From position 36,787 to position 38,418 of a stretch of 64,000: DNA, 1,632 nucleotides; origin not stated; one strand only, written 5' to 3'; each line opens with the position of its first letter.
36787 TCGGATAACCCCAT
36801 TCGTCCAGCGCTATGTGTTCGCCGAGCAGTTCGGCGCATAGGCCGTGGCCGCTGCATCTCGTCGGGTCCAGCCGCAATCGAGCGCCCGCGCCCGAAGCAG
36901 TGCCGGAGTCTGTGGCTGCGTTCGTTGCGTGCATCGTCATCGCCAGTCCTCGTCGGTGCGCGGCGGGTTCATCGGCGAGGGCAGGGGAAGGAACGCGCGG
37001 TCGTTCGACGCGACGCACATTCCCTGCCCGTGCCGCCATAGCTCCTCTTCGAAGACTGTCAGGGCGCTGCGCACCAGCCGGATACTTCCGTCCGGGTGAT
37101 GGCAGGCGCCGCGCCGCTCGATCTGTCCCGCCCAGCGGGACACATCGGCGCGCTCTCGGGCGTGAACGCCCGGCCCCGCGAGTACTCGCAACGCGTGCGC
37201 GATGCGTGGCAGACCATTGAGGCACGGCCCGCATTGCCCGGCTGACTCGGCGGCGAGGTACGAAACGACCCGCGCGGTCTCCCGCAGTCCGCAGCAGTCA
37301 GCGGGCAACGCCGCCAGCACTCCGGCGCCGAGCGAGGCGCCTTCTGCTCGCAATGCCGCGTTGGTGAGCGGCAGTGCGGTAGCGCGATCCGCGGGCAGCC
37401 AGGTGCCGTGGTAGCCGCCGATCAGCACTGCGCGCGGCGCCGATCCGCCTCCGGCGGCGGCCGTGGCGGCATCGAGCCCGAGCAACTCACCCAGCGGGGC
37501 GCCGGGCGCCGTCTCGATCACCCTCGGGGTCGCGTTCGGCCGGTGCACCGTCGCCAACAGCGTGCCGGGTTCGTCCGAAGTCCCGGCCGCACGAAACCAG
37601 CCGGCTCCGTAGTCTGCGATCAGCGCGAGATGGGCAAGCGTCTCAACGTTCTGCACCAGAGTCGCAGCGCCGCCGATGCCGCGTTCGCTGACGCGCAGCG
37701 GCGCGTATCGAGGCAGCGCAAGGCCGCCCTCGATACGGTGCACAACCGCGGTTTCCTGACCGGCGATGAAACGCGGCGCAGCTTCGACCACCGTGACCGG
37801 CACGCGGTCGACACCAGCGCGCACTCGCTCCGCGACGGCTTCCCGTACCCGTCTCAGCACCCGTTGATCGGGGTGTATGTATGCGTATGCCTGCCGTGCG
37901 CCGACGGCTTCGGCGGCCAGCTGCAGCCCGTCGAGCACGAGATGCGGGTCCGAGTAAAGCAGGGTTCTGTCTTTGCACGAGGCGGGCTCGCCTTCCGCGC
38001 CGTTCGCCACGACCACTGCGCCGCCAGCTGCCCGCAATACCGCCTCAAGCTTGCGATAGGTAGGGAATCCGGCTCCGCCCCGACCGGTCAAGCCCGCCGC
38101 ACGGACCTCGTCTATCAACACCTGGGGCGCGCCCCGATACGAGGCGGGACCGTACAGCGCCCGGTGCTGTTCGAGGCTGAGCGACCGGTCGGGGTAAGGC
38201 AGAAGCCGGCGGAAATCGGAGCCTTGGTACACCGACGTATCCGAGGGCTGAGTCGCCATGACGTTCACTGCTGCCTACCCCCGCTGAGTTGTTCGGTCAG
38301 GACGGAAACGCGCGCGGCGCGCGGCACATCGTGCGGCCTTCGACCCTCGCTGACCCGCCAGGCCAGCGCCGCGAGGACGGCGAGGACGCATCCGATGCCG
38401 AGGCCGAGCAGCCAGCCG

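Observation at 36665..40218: Five-gene ApbE-linked operon that looks like an NAD(P)H-to-extracytoplasm electron conduit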

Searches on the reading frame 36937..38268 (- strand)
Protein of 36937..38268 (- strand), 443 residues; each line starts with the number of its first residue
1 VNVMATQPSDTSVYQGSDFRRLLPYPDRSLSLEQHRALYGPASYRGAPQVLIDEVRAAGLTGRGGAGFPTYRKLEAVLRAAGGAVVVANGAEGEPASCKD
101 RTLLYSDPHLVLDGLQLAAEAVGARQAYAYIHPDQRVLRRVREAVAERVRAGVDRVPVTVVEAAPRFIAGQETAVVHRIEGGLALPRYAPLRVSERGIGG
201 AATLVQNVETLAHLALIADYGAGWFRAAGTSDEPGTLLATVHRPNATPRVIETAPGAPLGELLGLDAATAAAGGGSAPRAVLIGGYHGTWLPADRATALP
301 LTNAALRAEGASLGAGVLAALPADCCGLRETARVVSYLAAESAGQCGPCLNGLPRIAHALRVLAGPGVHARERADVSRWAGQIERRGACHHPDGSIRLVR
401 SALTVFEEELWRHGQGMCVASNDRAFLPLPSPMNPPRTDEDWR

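Call 3: search_protein_families(library=pfam, proteins=[window:36937-38268:-], max_evalue=0.01)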
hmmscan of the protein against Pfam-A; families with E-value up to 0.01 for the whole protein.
window:36937-38268:- (443 aa): 2 families
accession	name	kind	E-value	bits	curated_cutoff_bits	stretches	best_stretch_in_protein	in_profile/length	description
PF01512.22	Complex1_51K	-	4.8e-35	121.1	31.2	1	55-214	1-148/150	Nuo51 FMN-binding domain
PF10589.14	NADH_4Fe-4S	-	5.7e-14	52.2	23.5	1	331-413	3-85/85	NADH-ubiquinone oxidoreductase-F iron-sulfur binding region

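Call 6: search_protein_families(library=ncbifam, proteins=[window:36937-38268:-], max_evalue=0.01)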
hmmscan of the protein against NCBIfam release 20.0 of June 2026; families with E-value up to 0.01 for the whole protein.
window:36937-38268:- (443 aa): 6 families
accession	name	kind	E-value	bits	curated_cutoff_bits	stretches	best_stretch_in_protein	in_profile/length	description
TIGR01959.1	nuoF_fam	equivalog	1e-57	195.4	558.65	1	48-410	35-406/410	NADH-quinone oxidoreductase subunit NuoF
NF010120.0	PRK13596.1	equivalog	6.6e-48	163.3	389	1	49-410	41-413/433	NADH-quinone oxidoreductase subunit NuoF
NF008436.0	PRK11278.1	equivalog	1.6e-33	116.3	749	1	47-410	47-422/448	NADH-quinone oxidoreductase subunit NuoF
TIGR04481.1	PR_assoc_PrdC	equivalog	3.9e-16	58.9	490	1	51-215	76-223/425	proline reductase-associated electron transfer protein PrdC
TIGR01945.1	rnfC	subfamily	1.5e-10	40.2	245.95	1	47-135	120-207/435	RnfABCDGE type electron transport complex subunit C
NF003454.1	PRK05035.1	equivalog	2.5e-10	39.5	345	1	48-147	123-221/556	electron transport complex subunit RsxC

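Call 10: find_homologous_proteins(query=window:36937-38268:-, max_evalue=1e-20)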
Query window:36937-38268:- (443 aa): 7795 proteins with E <= 1e-20 among 8000 candidates; the best 120 are listed.
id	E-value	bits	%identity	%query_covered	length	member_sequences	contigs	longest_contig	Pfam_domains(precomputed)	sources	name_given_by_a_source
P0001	3.3e-263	891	91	100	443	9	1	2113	PF10589.15,PF01512.23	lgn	-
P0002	1.2e-248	843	87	99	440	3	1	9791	PF10589.15,PF01512.23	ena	-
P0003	3.2e-246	835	87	99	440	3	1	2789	PF10589.15,PF01512.23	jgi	jgi:NADH:ubiquinone oxidoreductase subunit F (NADH-binding)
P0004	2.3e-234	796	82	99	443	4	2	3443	PF10589.15,PF01512.23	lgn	-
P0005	4.3e-230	782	83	99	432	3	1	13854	PF10589.15,PF01512.23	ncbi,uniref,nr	ncbi:NADH-ubiquinone oxidoreductase-F iron-sulfur binding region domain-containing protein [Actinocr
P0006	1.0e-229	781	83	99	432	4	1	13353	PF10589.15,PF01512.23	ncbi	-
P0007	1.8e-224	764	80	99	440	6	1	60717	PF10589.15,PF01512.23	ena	-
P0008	5.6e-207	706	75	99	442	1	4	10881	PF10589.15,PF01512.23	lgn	-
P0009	8.5e-194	663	71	100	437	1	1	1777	PF10589.15,PF01512.23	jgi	jgi:NADH:ubiquinone oxidoreductase subunit F (NADH-binding)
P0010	5.0e-190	650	70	100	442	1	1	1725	PF10589.15,PF01512.23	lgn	-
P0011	3.0e-189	648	70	100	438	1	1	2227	PF10589.15,PF01512.23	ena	-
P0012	5.3e-187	640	70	100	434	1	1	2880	PF10589.15,PF01512.23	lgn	-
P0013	6.2e-187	640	70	99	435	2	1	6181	PF10589.15,PF01512.23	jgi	jgi:NADH:ubiquinone oxidoreductase subunit F (NADH-binding)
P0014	1.9e-186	638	70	99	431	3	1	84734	PF10589.15,PF01512.23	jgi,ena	-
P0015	3.6e-186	637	70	100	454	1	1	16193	PF10589.15,PF01512.23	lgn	-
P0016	6.8e-184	630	69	100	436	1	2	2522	PF10589.15,PF01512.23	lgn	-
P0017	2.4e-183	628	68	99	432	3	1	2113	PF10589.15,PF01512.23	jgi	jgi:NADH:ubiquinone oxidoreductase subunit F (NADH-binding)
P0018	3.9e-183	627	69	97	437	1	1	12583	PF10589.15,PF01512.23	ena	-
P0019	8.9e-183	626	69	100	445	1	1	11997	PF10589.15,PF01512.23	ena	-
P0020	2.6e-172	592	90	68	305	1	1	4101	PF10589.15,PF01512.23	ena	-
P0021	1.6e-170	586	64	100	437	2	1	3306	PF10589.15,PF01512.23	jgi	jgi:NADH:ubiquinone oxidoreductase subunit F (NADH-binding)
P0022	3.0e-166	572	63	100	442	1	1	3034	PF10589.15,PF01512.23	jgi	jgi:NADH:ubiquinone oxidoreductase subunit F (NADH-binding)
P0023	4.3e-166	571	64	100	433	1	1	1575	PF10589.15,PF01512.23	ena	-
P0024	1.1e-164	567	64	100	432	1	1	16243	PF10589.15,PF01512.23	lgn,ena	-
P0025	2.7e-164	565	86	68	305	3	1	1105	PF10589.15,PF01512.23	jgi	jgi:NADH:ubiquinone oxidoreductase subunit F (NADH-binding)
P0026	1.9e-163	563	65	95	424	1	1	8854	PF10589.15,PF01512.23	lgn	-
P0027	7.6e-163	561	63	100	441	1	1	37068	PF10589.15,PF01512.23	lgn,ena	-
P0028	1.2e-161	557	63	100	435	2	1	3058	PF10589.15,PF01512.23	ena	-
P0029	3.2e-161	555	64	95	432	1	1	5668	PF10589.15,PF01512.23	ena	-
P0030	3.9e-161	555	62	100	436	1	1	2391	PF10589.15,PF01512.23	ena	-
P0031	7.2e-161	554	64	91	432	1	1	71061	PF10589.15,PF01512.23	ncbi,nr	ncbi:MAG TPA: NADH-ubiquinone oxidoreductase-F iron-sulfur binding region domain-containing protein 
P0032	2.2e-153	529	70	81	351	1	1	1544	PF10589.15,PF01512.23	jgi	jgi:NADH:ubiquinone oxidoreductase subunit F (NADH-binding)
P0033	3.7e-151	522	64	91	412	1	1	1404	PF10589.15,PF01512.23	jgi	jgi:NADH:ubiquinone oxidoreductase subunit F (NADH-binding)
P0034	3.3e-150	519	63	93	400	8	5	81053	PF10589.15,PF01512.23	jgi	jgi:NADH:ubiquinone oxidoreductase subunit F (NADH-binding)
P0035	6.7e-149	515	58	71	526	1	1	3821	PF10589.15,PF01512.23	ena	-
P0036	2.1e-148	513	61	95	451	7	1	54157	PF10589.15,PF01512.23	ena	-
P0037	2.9e-148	512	61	95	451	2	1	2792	PF10589.15,PF01512.23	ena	-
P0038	1.2e-147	510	71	75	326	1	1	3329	PF10589.15,PF01512.23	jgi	jgi:NADH:ubiquinone oxidoreductase subunit F (NADH-binding)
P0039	9.3e-147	508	64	90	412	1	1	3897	PF10589.15,PF01512.23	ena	-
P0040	4.3e-146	505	59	95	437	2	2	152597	PF10589.15,PF01512.23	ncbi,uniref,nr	ncbi:NADH-ubiquinone oxidoreductase-F iron-sulfur binding region domain-containing protein [Frankia 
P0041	2.0e-145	503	60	95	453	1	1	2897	PF10589.15,PF01512.23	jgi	jgi:NADH:ubiquinone oxidoreductase subunit F (NADH-binding)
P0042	1.2e-143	497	57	98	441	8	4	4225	PF10589.15,PF01512.23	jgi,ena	-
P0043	7.7e-143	495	60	95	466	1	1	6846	PF10589.15,PF01512.23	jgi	jgi:NADH:ubiquinone oxidoreductase subunit F (NADH-binding)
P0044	9.1e-143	494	59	95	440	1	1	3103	PF10589.15,PF01512.23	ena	-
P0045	1.6e-142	494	59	95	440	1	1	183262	PF10589.15,PF01512.23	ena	-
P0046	2.6e-142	493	58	95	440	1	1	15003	PF10589.15,PF01512.23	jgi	jgi:NADH:ubiquinone oxidoreductase subunit F (NADH-binding)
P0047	2.7e-142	493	58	93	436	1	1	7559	PF10589.15,PF01512.23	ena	-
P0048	3.3e-142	493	60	97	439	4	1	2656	PF10589.15,PF01512.23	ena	-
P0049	3.4e-142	493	60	97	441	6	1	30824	PF10589.15,PF01512.23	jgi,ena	-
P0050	4.7e-142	492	58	97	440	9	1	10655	PF10589.15,PF01512.23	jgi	jgi:NADH:ubiquinone oxidoreductase subunit F (NADH-binding)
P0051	5.0e-142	492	60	95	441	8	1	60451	PF10589.15,PF01512.23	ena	-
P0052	5.4e-142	492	59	97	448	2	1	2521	PF10589.15,PF01512.23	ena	-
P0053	5.8e-142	492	59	97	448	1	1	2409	PF10589.15,PF01512.23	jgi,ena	jgi:NADH:ubiquinone oxidoreductase subunit F (NADH-binding)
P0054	6.1e-142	492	58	99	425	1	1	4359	PF10589.15,PF01512.23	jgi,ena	-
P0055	7.5e-142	491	58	97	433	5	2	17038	PF10589.15,PF01512.23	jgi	jgi:NADH:ubiquinone oxidoreductase subunit F (NADH-binding)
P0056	7.9e-142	491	58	99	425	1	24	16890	PF10589.15,PF01512.23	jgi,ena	jgi:NADH:ubiquinone oxidoreductase subunit F (NADH-binding)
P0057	8.3e-142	491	59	97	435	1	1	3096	PF10589.15,PF01512.23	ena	-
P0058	9.0e-142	491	60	95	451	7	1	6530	PF10589.15,PF01512.23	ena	-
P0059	9.1e-142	491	59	97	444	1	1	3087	PF10589.15,PF01512.23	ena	-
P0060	1.2e-141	491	57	98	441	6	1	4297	PF10589.15,PF01512.23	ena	-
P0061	1.6e-141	490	59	95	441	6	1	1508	PF10589.15,PF01512.23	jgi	jgi:NADH:ubiquinone oxidoreductase subunit F (NADH-binding)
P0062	1.6e-141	490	58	95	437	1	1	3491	PF10589.15,PF01512.23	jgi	jgi:NADH:ubiquinone oxidoreductase subunit F (NADH-binding)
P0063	1.6e-141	490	54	100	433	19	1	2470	PF10589.15,PF01512.23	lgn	-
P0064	2.0e-141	490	58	98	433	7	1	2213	PF10589.15,PF01512.23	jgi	jgi:NADH:ubiquinone oxidoreductase subunit F (NADH-binding)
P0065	2.1e-141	490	58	97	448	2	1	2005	PF10589.15,PF01512.23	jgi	jgi:NADH:ubiquinone oxidoreductase subunit F (NADH-binding)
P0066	2.3e-141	490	58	97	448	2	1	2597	PF10589.15,PF01512.23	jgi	jgi:NADH:ubiquinone oxidoreductase subunit F (NADH-binding)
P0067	2.4e-141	490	60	95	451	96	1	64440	PF10589.15,PF01512.23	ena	-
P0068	2.7e-141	490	60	97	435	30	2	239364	PF10589.15,PF01512.23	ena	-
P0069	2.7e-141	490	57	95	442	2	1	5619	PF10589.15,PF01512.23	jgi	jgi:NADH:ubiquinone oxidoreductase subunit F (NADH-binding)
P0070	3.9e-141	489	54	100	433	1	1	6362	PF10589.15,PF01512.23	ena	-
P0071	4.7e-141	489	59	97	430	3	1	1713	PF10589.15,PF01512.23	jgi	jgi:NADH:ubiquinone oxidoreductase subunit F (NADH-binding)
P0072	6.3e-141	488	58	97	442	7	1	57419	PF10589.15,PF01512.23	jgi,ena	-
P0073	6.5e-141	488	59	95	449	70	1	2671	PF10589.15,PF01512.23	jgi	jgi:NADH:ubiquinone oxidoreductase subunit F (NADH-binding)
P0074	7.3e-141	488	59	97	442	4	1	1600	PF10589.15,PF01512.23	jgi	-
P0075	8.5e-141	488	59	97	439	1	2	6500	PF10589.15,PF01512.23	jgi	jgi:NADH:ubiquinone oxidoreductase subunit F (NADH-binding)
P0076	8.6e-141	488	61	95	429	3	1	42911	PF10589.15,PF01512.23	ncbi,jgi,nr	ncbi:MAG: NADH-quinone oxidoreductase subunit I [Streptosporangiaceae bacterium]|nr:NADH-quinone oxi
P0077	9.0e-141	488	59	97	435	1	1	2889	PF10589.15,PF01512.23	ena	-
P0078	1.0e-140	488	60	93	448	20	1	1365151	PF10589.15,PF01512.23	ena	-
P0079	1.4e-140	487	56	96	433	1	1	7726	PF10589.15,PF01512.23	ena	-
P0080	1.6e-140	487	58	97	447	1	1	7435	PF10589.15,PF01512.23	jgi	-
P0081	2.0e-140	487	55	100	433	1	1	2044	PF10589.15,PF01512.23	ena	-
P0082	2.2e-140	487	59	95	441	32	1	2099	PF10589.15,PF01512.23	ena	-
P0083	2.3e-140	486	59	96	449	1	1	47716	PF10589.15,PF01512.23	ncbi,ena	-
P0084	2.3e-140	486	57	100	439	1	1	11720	PF10589.15,PF01512.23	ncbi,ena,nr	ncbi:MAG: NADH-quinone oxidoreductase subunit E [Actinobacteria bacterium]|nr:NADH-quinone oxidoredu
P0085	2.4e-140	486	59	95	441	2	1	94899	PF10589.15,PF01512.23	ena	-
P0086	2.4e-140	486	57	95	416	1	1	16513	PF10589.15,PF01512.23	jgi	jgi:NADH:ubiquinone oxidoreductase subunit F (NADH-binding)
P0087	2.7e-140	486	56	99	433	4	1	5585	PF10589.15,PF01512.23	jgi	jgi:NADH:ubiquinone oxidoreductase subunit F (NADH-binding)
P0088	3.1e-140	486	60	97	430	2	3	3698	PF10589.15,PF01512.23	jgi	jgi:NADH:ubiquinone oxidoreductase subunit F (NADH-binding)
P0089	3.8e-140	486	56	98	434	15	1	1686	PF10589.15,PF01512.23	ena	-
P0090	4.0e-140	486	59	95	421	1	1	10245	PF10589.15,PF01512.23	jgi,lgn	jgi:NADH:ubiquinone oxidoreductase subunit F (NADH-binding)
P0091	4.6e-140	485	58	97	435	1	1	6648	PF10589.15,PF01512.23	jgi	jgi:NADH:ubiquinone oxidoreductase subunit F (NADH-binding)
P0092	5.4e-140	485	60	93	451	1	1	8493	PF10589.15,PF01512.23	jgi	jgi:NADH:ubiquinone oxidoreductase subunit F (NADH-binding)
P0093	5.5e-140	485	60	93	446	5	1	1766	PF10589.15,PF01512.23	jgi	jgi:NADH:ubiquinone oxidoreductase subunit F (NADH-binding)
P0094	5.5e-140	485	58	97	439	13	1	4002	PF10589.15,PF01512.23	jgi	jgi:NADH:ubiquinone oxidoreductase subunit F (NADH-binding)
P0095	5.8e-140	485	59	97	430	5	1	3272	PF10589.15,PF01512.23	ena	-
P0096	5.8e-140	485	60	97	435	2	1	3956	PF10589.15,PF01512.23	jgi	jgi:NADH:ubiquinone oxidoreductase subunit F (NADH-binding)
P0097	6.1e-140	485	58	95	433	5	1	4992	PF10589.15,PF01512.23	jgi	jgi:NADH:ubiquinone oxidoreductase subunit F (NADH-binding)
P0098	6.4e-140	485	59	96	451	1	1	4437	PF10589.15,PF01512.23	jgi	jgi:NADH:ubiquinone oxidoreductase subunit F (NADH-binding)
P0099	8.4e-140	485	60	95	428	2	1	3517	PF10589.15,PF01512.23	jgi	jgi:NADH:ubiquinone oxidoreductase subunit F (NADH-binding)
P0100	9.1e-140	485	58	95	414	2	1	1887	PF10589.15,PF01512.23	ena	-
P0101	1.1e-139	484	58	95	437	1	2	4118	PF10589.15,PF01512.23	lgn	-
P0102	1.1e-139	484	59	95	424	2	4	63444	PF10589.15,PF01512.23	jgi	jgi:NADH:ubiquinone oxidoreductase subunit F (NADH-binding)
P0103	1.1e-139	484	55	100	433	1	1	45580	PF10589.15,PF01512.23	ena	-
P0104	1.2e-139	484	59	96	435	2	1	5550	PF10589.15,PF01512.23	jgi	jgi:NADH:ubiquinone oxidoreductase subunit F (NADH-binding)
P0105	1.2e-139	484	60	95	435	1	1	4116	PF10589.15,PF01512.23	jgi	jgi:NADH:ubiquinone oxidoreductase subunit F (NADH-binding)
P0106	1.4e-139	484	58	95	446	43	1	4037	PF10589.15,PF01512.23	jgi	-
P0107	1.5e-139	484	58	97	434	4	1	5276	PF10589.15,PF01512.23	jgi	-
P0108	1.5e-139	484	57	97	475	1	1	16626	PF10589.15,PF01512.23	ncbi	-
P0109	1.7e-139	484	57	96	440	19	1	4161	PF10589.15,PF01512.23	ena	-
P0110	1.7e-139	484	58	95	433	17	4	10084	PF10589.15,PF01512.23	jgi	jgi:NADH:ubiquinone oxidoreductase subunit F (NADH-binding)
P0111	1.7e-139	484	57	97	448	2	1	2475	PF10589.15,PF01512.23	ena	-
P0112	1.8e-139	484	59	96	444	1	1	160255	PF10589.15,PF01512.23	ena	-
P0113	1.8e-139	484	58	94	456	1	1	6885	PF10589.15,PF01512.23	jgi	jgi:NADH:ubiquinone oxidoreductase subunit F (NADH-binding)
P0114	2.2e-139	483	57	98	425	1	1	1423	PF10589.15,PF01512.23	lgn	-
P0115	2.7e-139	483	59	95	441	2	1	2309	PF10589.15,PF01512.23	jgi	-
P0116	2.9e-139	483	54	100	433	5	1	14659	PF10589.15,PF01512.23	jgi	jgi:NADH:ubiquinone oxidoreductase subunit F (NADH-binding)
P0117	3.0e-139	483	56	95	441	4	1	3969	PF10589.15,PF01512.23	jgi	jgi:NADH:ubiquinone oxidoreductase subunit F (NADH-binding)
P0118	3.0e-139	483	58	97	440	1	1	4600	PF10589.15,PF01512.23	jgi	jgi:NADH:ubiquinone oxidoreductase subunit F (NADH-binding)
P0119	3.3e-139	483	58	97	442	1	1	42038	PF10589.15,PF01512.23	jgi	jgi:NADH:ubiquinone oxidoreductase subunit F (NADH-binding)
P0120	3.6e-139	483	57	95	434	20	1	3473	PF10589.15,PF01512.23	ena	-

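Call 12: find_related_loci(query=A1, collection=genome_contigs, flank=7000)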
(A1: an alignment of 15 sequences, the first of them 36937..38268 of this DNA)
Query A1 (443 aa) in genome_contigs; peptide patterns used: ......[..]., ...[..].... (x = any residue, [..] = any of these).
600 stretches matched a pattern (row limit reached: there are more); 558 encode a relative of the query (tblastn E <= 1e-3); the best 80 are kept; 80 distinct loci.
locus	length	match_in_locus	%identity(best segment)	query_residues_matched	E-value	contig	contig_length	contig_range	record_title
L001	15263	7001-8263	60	21-442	2e-144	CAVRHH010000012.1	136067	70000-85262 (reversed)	MAG: uncultured Actinomycetes bacterium isolate MFD05580.bin.1.134 genome assembly, contig: contig_29994, whole genome s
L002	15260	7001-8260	60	21-442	6e-144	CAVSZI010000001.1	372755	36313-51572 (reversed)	MAG: uncultured Actinomycetes bacterium isolate MFD05502.bin.1.143 genome assembly, contig: contig_11979, whole genome s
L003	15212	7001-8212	60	29-443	8e-143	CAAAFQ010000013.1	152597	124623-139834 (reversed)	Frankia symbiont of Coriaria arborea isolate Cppng1_Ca_nod genome assembly, contig: scaffold00007, whole genome shotgun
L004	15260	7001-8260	56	14-442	4e-143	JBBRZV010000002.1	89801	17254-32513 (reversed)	MAG: Actinomycetales bacterium isolate metawrap_la5_9 metawrap_la5_9_K_280932_L_89801_cov_20.9978, whole genome shotgun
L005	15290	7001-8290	56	2-442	2e-141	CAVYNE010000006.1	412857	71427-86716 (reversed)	MAG: uncultured Actinomycetes bacterium isolate MFD05705.bin.2.99 genome assembly, contig: contig_17662, whole genome sh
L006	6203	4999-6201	59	15-428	7e-141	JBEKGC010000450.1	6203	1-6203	MAG: Streptosporangiaceae bacterium isolate SPRUCE 244 SPRUCE_244_450, whole genome shotgun sequence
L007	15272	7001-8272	56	3-442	4e-140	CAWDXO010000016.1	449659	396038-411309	MAG: uncultured Actinomycetes bacterium isolate MFD05705.bin.1.160 genome assembly, contig: contig_3990, whole genome sh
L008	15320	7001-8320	56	1-442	2e-139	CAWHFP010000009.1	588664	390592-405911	MAG: uncultured Actinomycetes bacterium isolate MFD09603.bin.3.517 genome assembly, contig: contig_11374, whole genome s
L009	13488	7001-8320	56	19-443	4e-138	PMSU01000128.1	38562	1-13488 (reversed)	MAG: Actinomycetota bacterium isolate palsa_505 73.20110700_P1S.16_contig_659, whole genome shotgun sequence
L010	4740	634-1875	57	15-442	1e-139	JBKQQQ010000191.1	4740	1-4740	MAG: Streptosporangiaceae bacterium isolate MGr2D2E2F__bin_108 MGr2D2E2F_000000025781, whole genome shotgun sequence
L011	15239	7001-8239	59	17-442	9e-137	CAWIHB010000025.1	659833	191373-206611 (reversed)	MAG: uncultured Actinomycetes bacterium isolate MFD05502.bin.2.31 genome assembly, contig: contig_8970, whole genome sho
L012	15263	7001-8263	57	21-442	1e-136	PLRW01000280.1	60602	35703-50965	MAG: Actinomycetota bacterium isolate bog_764 73.20120700_S1D.88_contig_61922, whole genome shotgun sequence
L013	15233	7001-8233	58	21-443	3e-136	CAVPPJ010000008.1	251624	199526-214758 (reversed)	MAG: uncultured Actinomycetes bacterium isolate MFD00031.bin.1.111 genome assembly, contig: contig_16137, whole genome s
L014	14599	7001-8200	58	31-442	1e-136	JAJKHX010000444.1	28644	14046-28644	MAG: Nocardiopsis sp. isolate b3_HoplandSoilSeptJan k101_6598940, whole genome shotgun sequence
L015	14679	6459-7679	61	21-442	9e-136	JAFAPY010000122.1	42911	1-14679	MAG: Streptosporangiaceae bacterium isolate CP_BM_ER_50 BM_ER_k147_1752447, whole genome shotgun sequence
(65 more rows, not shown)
